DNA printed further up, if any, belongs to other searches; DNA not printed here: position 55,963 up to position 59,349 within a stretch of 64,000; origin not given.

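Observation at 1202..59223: Dispersed family of (CG)n-based perfect palindromes marking gene ends (REP-like element, nine copies in 64 kb)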

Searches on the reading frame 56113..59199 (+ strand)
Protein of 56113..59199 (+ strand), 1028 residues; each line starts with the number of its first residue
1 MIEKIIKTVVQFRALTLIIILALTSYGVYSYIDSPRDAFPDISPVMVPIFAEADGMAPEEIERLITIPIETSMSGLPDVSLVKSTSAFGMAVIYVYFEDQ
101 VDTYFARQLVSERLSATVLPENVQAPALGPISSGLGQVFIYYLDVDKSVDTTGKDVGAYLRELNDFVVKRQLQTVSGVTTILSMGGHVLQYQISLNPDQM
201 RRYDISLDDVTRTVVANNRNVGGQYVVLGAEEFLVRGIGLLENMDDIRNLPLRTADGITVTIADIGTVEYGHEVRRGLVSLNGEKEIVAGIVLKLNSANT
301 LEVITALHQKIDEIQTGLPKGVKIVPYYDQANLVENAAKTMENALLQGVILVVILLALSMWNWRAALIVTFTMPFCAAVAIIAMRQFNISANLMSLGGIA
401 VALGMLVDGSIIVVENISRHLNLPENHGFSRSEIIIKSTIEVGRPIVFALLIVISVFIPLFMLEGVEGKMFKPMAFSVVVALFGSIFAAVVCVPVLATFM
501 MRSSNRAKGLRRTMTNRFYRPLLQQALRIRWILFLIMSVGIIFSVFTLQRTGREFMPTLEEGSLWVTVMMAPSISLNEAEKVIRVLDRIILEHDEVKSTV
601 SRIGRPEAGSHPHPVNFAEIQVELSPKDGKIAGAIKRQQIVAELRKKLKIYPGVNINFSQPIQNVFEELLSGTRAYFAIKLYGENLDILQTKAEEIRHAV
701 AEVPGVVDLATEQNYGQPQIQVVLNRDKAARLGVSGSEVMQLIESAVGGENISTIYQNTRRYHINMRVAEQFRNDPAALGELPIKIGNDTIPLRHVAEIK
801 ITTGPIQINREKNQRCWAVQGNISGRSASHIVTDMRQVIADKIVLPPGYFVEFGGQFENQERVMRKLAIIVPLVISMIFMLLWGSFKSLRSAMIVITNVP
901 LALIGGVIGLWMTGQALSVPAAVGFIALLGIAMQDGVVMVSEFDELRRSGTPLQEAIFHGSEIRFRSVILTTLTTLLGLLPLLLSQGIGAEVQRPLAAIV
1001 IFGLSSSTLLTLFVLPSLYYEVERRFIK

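Call 13: search_protein_families(library=pfam, proteins=[window:56113-59199:+])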
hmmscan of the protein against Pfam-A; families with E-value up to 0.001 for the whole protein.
window:56113-59199:+ (1028 aa): 2 families
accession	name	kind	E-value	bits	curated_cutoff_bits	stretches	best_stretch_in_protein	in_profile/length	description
PF00873.25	ACR_tran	-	5.3e-257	855.8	28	1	5-1022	1-1020/1021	AcrB/AcrD/AcrF family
PF02355.23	SecD_SecF_C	-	4.8e-05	23.3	20.5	0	863-1022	29-186/189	Protein export membrane protein SecD/SecF, C-terminal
